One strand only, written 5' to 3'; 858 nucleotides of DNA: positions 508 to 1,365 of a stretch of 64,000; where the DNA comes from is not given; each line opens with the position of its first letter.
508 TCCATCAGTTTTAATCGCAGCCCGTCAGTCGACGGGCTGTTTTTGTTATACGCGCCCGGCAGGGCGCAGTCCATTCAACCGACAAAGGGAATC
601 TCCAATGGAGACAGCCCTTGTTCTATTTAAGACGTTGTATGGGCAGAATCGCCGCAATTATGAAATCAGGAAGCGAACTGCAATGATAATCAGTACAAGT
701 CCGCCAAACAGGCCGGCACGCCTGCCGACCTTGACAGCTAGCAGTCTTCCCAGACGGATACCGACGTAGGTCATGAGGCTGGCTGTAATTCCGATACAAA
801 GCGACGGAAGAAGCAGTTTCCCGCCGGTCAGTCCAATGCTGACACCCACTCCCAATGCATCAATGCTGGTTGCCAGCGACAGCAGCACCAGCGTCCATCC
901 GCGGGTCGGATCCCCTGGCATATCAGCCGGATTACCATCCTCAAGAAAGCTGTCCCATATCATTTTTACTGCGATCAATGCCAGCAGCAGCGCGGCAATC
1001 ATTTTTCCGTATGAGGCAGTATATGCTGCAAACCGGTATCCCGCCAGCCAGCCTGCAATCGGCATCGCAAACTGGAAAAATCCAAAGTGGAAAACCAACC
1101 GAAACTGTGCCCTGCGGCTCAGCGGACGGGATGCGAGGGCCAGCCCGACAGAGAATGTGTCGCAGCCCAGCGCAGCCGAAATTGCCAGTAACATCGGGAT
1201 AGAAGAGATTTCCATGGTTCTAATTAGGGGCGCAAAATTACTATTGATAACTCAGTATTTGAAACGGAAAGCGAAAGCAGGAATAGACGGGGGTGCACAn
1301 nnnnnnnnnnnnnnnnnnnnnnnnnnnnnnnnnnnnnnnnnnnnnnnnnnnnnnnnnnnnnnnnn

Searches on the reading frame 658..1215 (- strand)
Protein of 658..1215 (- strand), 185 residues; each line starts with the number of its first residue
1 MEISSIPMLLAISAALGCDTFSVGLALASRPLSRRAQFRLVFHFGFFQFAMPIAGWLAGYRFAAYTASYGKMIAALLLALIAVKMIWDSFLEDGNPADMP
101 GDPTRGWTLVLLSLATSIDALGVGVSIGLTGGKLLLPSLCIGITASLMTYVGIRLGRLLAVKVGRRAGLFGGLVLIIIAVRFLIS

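Call 57: search_protein_families(library=pfam, proteins=[window:658-1215:-], max_evalue=0.01)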
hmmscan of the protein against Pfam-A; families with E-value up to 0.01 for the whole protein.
window:658-1215:- (185 aa): 1 family
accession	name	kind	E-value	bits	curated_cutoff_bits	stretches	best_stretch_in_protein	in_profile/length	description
PF02659.21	Mntp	-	4.4e-40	137.4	24.4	1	33-183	3-152/152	Putative manganese efflux pump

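Call 59: find_encoding_contigs(protein=window:658-1215:-, flank=10000, max_places=6)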
Protein window:658-1215:- (185 aa): 1 contig read that carries it; 1 place shown.
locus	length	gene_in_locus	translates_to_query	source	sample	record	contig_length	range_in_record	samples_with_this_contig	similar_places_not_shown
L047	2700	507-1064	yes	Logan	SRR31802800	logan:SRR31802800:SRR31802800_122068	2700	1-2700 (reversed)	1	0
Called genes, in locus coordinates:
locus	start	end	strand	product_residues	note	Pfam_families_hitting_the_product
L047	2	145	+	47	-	?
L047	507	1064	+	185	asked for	PF02659:Mntp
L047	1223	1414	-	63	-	PF12728:HTH_17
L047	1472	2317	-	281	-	PF00669:Flagellin_N, PF00700:Flagellin_C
